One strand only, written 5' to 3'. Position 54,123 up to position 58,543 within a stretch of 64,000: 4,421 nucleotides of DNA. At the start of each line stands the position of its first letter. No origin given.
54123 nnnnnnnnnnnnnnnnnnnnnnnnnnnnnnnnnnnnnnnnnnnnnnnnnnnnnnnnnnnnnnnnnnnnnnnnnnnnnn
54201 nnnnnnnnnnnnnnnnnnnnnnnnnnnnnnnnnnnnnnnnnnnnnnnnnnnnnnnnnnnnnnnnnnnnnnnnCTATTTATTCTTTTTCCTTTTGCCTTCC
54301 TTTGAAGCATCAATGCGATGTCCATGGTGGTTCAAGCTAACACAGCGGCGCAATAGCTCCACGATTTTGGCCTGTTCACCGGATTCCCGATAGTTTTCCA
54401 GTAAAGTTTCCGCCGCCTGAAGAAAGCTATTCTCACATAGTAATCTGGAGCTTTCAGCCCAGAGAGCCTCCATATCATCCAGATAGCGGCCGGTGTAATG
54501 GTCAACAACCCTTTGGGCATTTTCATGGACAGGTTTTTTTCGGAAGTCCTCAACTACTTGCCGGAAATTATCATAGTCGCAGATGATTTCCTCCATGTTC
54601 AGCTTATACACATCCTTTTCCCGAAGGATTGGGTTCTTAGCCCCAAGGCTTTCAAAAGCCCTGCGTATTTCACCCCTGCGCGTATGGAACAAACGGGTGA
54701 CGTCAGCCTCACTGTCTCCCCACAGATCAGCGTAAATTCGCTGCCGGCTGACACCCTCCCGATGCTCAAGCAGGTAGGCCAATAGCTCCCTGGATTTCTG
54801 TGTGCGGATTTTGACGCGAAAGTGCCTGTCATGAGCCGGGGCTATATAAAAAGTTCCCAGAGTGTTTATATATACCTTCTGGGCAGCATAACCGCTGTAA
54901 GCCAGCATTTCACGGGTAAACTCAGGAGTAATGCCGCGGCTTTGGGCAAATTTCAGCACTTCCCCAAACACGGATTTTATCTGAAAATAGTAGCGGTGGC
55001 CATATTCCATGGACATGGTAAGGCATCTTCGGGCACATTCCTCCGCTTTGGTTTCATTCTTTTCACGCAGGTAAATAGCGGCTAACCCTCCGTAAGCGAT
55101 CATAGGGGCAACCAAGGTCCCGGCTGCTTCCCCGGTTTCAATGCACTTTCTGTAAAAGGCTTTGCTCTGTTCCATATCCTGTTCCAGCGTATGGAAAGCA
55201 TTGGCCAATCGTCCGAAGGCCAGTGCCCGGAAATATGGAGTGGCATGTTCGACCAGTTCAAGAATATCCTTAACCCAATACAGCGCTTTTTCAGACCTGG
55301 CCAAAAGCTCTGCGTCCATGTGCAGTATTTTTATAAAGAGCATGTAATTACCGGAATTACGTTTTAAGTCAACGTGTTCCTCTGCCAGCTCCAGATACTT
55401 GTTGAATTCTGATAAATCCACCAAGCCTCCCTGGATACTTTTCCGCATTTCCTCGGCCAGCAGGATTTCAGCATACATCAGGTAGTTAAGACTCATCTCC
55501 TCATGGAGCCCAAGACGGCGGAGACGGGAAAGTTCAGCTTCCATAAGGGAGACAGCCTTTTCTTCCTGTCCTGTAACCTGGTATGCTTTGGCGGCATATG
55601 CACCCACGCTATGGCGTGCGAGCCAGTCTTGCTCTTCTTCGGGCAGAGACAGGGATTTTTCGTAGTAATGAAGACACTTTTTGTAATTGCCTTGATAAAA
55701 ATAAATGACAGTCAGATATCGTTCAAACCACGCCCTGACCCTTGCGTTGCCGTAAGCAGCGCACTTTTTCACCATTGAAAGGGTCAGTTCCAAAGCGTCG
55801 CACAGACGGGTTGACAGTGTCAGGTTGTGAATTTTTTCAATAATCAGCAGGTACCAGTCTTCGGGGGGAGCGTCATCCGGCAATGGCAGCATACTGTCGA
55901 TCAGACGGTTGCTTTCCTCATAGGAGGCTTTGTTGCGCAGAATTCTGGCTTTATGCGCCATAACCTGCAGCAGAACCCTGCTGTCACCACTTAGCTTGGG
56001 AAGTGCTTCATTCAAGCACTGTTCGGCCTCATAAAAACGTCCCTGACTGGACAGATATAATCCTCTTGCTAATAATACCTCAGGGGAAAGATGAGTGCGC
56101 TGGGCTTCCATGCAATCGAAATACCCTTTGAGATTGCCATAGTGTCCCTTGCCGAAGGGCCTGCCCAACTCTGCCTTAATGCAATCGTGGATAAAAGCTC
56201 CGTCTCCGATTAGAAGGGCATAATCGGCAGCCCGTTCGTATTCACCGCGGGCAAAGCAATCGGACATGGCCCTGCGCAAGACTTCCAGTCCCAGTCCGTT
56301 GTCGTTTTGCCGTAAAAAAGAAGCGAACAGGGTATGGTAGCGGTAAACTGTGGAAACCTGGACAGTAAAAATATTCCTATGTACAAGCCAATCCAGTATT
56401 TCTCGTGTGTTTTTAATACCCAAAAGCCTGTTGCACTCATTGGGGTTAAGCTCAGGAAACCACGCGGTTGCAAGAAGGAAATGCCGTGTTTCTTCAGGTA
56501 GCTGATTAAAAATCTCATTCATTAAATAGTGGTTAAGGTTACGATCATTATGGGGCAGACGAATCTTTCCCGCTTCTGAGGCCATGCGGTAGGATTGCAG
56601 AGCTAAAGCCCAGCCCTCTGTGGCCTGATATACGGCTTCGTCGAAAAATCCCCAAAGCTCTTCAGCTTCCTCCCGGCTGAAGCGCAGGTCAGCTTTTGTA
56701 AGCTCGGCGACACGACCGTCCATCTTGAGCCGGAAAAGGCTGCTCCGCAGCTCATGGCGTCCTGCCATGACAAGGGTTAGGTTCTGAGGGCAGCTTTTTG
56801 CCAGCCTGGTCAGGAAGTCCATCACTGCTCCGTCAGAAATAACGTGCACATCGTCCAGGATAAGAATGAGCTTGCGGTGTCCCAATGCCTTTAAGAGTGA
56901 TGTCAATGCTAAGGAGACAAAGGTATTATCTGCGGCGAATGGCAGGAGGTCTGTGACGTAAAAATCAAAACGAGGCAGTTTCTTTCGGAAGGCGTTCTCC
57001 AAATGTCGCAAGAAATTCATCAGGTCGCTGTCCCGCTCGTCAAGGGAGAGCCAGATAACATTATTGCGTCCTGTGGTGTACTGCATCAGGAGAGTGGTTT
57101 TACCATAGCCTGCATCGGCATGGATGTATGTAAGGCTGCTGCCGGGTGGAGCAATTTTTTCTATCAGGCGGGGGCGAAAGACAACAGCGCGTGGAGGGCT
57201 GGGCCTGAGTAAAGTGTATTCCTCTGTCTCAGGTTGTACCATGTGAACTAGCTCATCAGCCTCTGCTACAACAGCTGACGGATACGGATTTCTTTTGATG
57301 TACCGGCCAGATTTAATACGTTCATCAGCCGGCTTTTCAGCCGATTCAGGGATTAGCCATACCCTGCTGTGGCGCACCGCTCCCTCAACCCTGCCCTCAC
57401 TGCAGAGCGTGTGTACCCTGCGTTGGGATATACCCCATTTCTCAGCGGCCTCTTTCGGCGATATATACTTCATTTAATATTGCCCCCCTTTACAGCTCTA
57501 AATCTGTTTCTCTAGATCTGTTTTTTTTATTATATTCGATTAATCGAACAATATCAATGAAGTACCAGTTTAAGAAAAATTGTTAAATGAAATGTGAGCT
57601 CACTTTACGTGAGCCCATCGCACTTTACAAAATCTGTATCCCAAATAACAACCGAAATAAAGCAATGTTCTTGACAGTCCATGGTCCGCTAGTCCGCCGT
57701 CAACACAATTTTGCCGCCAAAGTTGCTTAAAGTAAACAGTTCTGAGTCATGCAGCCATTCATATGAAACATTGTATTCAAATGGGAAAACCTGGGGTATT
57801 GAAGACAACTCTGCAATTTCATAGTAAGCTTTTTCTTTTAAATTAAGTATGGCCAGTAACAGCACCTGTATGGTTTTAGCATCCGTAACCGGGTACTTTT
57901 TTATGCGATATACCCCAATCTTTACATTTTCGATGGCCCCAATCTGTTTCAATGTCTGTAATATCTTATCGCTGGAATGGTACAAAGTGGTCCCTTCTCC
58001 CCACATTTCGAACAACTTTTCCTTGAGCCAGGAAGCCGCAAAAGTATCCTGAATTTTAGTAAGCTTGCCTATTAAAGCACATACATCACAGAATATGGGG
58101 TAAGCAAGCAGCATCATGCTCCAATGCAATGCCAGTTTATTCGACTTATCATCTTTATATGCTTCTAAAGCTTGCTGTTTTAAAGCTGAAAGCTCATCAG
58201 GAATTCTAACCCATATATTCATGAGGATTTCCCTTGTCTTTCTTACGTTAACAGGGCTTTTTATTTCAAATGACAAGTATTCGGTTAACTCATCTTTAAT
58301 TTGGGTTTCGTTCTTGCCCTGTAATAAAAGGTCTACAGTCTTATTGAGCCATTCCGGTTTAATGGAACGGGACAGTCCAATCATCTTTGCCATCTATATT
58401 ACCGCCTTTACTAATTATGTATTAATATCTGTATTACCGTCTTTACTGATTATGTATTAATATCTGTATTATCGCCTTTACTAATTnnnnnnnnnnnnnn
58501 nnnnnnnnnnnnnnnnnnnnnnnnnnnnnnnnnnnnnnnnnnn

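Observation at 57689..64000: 3' half of a type 3 BREX-like phage-defence locus (pglXI-brxHII-pglZ-brxA), cut by the window edge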

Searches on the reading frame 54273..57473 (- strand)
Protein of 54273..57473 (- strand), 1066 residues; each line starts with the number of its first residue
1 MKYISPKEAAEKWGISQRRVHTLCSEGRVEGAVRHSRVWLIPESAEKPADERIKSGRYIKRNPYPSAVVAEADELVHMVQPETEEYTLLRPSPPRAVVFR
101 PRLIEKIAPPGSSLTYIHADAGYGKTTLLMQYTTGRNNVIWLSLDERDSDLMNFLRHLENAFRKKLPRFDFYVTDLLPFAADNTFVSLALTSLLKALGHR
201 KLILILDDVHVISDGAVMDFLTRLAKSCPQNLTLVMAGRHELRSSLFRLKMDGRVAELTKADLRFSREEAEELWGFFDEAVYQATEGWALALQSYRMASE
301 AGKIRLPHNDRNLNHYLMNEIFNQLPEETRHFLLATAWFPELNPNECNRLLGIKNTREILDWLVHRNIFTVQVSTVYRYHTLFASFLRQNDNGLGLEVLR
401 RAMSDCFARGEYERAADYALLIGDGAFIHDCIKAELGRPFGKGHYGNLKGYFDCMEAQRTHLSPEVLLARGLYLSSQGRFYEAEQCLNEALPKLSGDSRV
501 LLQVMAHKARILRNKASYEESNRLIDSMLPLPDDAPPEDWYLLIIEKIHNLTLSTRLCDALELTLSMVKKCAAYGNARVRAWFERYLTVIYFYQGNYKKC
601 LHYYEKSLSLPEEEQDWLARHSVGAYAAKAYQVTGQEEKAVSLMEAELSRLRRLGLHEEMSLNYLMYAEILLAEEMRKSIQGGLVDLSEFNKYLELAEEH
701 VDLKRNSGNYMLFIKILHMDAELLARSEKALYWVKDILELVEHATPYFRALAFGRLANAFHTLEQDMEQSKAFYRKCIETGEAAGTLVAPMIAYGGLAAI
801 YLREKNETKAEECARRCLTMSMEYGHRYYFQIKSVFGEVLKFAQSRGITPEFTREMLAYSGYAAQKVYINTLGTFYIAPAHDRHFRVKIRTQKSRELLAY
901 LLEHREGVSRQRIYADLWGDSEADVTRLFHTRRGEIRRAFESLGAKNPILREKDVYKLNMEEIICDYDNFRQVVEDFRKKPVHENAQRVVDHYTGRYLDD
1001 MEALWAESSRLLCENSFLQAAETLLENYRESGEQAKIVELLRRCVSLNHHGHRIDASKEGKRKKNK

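Call 5: search_protein_families(library=pfam, proteins=[window:54273-57473:-], max_evalue=0.01)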
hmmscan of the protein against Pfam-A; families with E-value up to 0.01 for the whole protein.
window:54273-57473:- (1066 aa): 12 families
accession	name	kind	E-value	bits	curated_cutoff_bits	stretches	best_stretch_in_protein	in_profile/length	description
PF00515.34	TPR_1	-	1.7e-09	37.5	27.8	1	589-610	9-30/34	Tetratricopeptide repeat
PF13401.12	AAA_22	-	7.7e-09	36.4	27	1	113-244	6-128/130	AAA domain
PF13181.12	TPR_8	-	5.6e-08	32.8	25.7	0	793-820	3-30/34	Tetratricopeptide repeat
PF07719.23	TPR_2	-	1.5e-06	28.3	27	1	590-610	10-30/34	Tetratricopeptide repeat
PF13428.12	TPR_14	-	1.3e-05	25.9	23.5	0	464-502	1-39/44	Tetratricopeptide repeat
PF13191.12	AAA_16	-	3.9e-05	24.7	32.6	1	103-229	15-160/167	AAA ATPase domain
PF13424.12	TPR_12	-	3.9e-05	24.2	30.1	1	751-820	4-74/77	Tetratricopeptide repeat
PF12728.13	HTH_17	-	4.2e-05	24.2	27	1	3-44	1-41/51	Helix-turn-helix domain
PF20038.5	HTH_59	-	0.00014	22.2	27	0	6-41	10-52/66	Helix-turn-helix domain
PF25199.1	nSTAND_NTPase5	-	0.00017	21.9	34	1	105-134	34-63/145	Novel STAND NTPase 5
PF00486.34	Trans_reg_C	-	0.0018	18.8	26.2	1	891-944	7-61/77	Transcriptional regulatory protein, C terminal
PF13173.12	AAA_14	-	0.0031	18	27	0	123-256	13-116/129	AAA domain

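Call 6: search_protein_families(library=padloc, proteins=[window:54273-57473:-], max_evalue=0.01)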
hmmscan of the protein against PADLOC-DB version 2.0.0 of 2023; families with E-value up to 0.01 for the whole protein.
window:54273-57473:- (1066 aa): 1 family
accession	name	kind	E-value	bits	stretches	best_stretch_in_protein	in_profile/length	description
PDLC01169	TPR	-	8.4e-06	23.4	1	767-908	165-245/252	TPR repeats containing protein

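Call 10: search_protein_families(library=ncbifam, proteins=[window:54273-57473:-], max_evalue=0.01)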
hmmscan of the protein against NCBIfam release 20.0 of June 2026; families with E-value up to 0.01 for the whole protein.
window:54273-57473:- (1066 aa): 3 families
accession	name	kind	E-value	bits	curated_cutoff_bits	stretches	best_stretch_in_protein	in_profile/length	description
NF003420.0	PRK04841.1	equivalog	4e-47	160.8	537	1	88-527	7-477/903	HTH-type transcriptional regulator MalT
NF053520.1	HK_Porph_FimS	equivalog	1.8e-05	23.3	600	1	560-671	106-214/618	sensor histidine kinase FimS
NF052415.1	T3SS_chap_SctY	equivalog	0.002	18.6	70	0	581-647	40-103/106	type III secretion apparatus assembly chaperone SctY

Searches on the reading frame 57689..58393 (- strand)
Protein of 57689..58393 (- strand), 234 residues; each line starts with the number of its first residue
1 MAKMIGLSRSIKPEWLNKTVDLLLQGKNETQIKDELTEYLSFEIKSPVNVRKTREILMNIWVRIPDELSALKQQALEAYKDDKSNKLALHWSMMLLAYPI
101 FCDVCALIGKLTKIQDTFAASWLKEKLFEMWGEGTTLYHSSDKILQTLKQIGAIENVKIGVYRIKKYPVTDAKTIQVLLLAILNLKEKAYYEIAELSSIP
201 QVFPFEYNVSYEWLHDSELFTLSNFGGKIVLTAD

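Call 5: search_protein_families(library=pfam, proteins=[window:57689-58393:-], max_evalue=0.01)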
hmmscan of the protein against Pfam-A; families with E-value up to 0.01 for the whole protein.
window:57689-58393:- (234 aa): 0 families

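Call 6: search_protein_families(library=padloc, proteins=[window:57689-58393:-], max_evalue=0.01)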
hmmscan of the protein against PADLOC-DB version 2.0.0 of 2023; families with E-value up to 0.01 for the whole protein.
window:57689-58393:- (234 aa): 5 families
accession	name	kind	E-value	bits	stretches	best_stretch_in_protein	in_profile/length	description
PDLC02437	BrxA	-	5.8e-63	210.5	1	3-232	2-234/238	BrxA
PDLC02444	BrxA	-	6.8e-40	135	1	3-210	6-222/251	BrxA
PDLC02449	BrxA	-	1e-05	23.6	1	4-178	1-179/236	BrxA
PDLC02228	AbiEi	-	0.00049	17.5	1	142-181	53-92/216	AbiEi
PDLC02249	AbiEi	-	0.0015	16.3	1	141-181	30-70/184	AbiEi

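Call 10: search_protein_families(library=ncbifam, proteins=[window:57689-58393:-], max_evalue=0.01)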
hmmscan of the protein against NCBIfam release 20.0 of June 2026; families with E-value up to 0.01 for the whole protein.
window:57689-58393:- (234 aa): 0 families

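Call 35: find_homologous_proteins(query=window:57689-58393:-, max_evalue=0.001)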
Query window:57689-58393:- (234 aa): 584 proteins with E <= 0.001 among 853 candidates; the best 120 are listed.
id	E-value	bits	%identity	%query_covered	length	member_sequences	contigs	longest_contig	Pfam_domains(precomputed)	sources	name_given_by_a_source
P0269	1.2e-149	514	100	100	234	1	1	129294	-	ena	-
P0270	2.5e-133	461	88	100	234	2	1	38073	-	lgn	-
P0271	5.0e-129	447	86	100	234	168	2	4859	-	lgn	-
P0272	1.6e-128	445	85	100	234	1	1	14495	-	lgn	-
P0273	5.8e-128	443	85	100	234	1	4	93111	-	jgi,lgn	jgi:hypothetical protein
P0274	7.0e-128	443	85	100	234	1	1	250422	-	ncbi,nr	ncbi:MAG: hypothetical protein M1119_02525 [Firmicutes bacterium]|nr:hypothetical protein [Bacillota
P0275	2.3e-127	441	84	100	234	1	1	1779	-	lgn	-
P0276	3.0e-127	441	85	100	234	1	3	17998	-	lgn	-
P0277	5.0e-127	440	85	100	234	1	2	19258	-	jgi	-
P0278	8.7e-127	439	84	100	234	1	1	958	-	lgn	-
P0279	1.1e-126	439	83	100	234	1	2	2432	-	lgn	-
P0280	3.3e-126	437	83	100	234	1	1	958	-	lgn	-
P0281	3.8e-126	437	83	100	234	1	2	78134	-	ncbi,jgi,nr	ncbi:MAG: hypothetical protein QHH10_06610 [Peptococcaceae bacterium]|jgi:hypothetical protein|nr:hy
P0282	5.7e-126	437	85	100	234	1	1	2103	-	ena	-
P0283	1.3e-125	436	85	100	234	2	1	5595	-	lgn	-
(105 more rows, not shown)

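Call 38: search_solved_structures(query=A2, max_evalue=10)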
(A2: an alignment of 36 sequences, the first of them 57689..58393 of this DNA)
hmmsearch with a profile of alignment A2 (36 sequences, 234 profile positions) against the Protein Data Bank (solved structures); distinct sequences matched with E-value up to 10: 3.
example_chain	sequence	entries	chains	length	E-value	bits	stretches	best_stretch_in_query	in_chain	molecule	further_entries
6zdy_A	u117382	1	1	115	0.16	14.6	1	46-102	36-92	Protein S100-A9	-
1vkn_A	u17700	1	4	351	0.49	12.9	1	50-82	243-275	N-acetyl-gamma-glutamyl-phosphate reductase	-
6zfe_A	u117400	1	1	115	0.83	12.2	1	46-102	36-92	Protein S100-A9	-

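Call 43: predict_structure(alignment_id=A2)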
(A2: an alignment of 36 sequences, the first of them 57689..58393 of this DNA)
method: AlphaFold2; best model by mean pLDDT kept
length: 234 residues; sequences in the alignment: 36
mean_pLDDT: 91.6   pTM: 0.89
mean pLDDT of the five models: 91.6, 90.8, 90.5, 88.8, 87.8
residues with pLDDT >= 90: 180; 70-90: 48; 50-70: 4; < 50: 2
segments of 3 or more residues with pLDDT < 50: none
pLDDT, mean of each block of 10 residues (from residue 1): 70 96 97 98 94 96 93 96 93 94 94 91 91 78 94 93 94 95 91 91 94 89 87 79
secondary structure, 60 per line:
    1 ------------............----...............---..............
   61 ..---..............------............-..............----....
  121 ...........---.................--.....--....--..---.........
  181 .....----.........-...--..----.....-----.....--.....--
elements in order: H13-24 H29-43 H47-62 H66-79 H86-97 H99-112 E117-119 H120-131 H135-151 E154-158 E161-164 H172-185 E190-192 H193-198 H211-215 E221-225 E228-232
